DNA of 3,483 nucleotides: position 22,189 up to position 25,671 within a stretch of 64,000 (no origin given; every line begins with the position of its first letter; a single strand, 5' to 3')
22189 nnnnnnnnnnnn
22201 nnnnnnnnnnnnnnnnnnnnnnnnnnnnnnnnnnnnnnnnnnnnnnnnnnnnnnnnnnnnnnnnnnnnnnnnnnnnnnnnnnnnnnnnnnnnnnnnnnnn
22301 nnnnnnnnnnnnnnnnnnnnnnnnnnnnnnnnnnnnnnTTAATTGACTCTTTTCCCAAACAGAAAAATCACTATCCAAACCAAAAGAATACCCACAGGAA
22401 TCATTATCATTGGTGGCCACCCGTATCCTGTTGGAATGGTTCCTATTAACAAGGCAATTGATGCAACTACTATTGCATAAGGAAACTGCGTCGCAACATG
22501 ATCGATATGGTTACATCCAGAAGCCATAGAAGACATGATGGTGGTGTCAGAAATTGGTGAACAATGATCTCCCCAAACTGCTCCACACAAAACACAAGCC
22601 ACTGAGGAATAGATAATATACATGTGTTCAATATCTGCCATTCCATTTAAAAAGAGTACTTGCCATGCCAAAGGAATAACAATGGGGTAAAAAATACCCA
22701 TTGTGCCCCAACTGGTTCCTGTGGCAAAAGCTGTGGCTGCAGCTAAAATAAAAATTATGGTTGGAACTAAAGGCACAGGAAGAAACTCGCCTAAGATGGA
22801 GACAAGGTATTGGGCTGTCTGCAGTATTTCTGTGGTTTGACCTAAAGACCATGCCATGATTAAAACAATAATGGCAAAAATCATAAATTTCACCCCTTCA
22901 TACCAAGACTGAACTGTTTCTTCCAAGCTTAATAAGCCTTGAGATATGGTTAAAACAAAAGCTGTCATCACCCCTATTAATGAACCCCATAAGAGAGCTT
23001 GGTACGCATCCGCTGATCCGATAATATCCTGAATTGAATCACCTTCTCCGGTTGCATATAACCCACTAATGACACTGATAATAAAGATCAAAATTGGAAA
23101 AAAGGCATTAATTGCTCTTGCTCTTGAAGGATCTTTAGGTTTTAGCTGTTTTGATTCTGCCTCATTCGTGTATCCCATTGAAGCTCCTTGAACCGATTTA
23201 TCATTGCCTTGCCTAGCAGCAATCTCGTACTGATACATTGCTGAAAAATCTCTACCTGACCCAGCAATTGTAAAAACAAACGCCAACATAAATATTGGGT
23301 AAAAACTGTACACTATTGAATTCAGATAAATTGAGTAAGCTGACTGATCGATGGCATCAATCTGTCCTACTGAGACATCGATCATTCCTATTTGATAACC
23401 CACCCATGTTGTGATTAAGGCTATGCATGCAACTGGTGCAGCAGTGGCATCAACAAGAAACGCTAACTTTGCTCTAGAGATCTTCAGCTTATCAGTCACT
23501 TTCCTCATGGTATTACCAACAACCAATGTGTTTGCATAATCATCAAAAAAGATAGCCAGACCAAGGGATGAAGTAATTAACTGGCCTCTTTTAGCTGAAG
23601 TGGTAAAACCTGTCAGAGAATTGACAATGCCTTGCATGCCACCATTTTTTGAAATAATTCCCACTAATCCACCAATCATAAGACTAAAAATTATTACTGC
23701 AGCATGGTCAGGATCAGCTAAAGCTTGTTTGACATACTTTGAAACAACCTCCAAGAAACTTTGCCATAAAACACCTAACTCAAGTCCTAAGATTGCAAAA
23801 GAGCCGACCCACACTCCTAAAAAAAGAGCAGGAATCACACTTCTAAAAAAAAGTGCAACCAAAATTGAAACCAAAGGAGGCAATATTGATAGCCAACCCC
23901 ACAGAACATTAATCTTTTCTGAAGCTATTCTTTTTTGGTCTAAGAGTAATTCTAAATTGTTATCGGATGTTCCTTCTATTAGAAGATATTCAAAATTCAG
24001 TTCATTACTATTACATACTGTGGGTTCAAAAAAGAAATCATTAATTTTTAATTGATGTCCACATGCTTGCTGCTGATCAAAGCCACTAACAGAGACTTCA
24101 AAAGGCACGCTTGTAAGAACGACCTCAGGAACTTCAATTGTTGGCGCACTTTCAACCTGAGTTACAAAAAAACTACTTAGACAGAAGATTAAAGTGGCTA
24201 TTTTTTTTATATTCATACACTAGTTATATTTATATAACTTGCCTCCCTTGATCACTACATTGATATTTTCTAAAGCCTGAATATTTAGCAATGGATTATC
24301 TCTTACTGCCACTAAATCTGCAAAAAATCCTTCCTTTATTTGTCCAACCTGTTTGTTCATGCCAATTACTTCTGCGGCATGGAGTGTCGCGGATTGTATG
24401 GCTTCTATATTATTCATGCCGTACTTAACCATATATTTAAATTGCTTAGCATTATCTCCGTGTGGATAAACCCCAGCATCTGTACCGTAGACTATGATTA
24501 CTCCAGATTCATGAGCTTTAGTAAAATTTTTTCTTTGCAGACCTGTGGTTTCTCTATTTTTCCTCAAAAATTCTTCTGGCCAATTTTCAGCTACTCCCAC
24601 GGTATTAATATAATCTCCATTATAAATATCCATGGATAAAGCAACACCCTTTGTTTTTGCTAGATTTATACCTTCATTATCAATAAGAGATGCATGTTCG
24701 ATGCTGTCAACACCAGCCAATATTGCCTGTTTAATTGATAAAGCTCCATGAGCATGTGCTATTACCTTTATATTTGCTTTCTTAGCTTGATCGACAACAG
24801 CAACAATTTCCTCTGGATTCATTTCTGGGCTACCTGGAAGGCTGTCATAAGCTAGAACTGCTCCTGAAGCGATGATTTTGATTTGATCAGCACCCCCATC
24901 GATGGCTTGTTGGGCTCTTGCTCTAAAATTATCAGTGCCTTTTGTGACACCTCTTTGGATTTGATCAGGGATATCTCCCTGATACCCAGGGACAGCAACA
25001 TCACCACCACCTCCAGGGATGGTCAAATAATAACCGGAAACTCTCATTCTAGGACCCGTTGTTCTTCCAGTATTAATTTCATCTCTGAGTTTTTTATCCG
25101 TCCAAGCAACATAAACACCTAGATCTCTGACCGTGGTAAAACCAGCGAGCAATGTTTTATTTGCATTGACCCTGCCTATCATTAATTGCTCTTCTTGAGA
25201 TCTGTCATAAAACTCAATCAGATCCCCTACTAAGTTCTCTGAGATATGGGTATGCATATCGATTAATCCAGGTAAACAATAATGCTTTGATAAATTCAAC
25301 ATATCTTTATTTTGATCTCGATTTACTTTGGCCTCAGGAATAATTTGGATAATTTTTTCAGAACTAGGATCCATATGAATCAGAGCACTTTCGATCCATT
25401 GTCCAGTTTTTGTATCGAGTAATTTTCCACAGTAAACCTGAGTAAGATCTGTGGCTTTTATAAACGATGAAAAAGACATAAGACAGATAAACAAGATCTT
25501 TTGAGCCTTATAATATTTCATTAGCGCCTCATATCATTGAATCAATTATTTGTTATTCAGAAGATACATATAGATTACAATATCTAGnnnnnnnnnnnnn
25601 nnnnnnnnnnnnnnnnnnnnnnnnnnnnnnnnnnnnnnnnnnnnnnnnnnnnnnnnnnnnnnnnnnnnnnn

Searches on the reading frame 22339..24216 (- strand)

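Call 26: search_protein_families(library=pfam, proteins=[window:22339-24216:-], max_evalue=0.00001)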
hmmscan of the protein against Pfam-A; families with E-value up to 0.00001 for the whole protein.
window:22339-24216:- (625 aa): 1 family
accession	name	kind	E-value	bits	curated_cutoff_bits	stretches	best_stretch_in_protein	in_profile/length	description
PF03553.21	Na_H_antiporter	-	5.2e-56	190.6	23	1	262-590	1-296/303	Na+/H+ antiporter family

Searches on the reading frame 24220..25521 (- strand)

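Call 26: search_protein_families(library=pfam, proteins=[window:24220-25521:-], max_evalue=0.00001)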
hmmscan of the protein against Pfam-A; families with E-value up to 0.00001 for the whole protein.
window:24220-25521:- (433 aa): 2 families
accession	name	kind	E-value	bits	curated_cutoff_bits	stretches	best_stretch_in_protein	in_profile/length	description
PF01979.26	Amidohydro_1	-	3.7e-47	161.7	25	1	82-429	2-344/345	Amidohydrolase family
PF07969.17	Amidohydro_3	-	9.7e-11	42.2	29.7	1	188-411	217-449/472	Amidohydrolase family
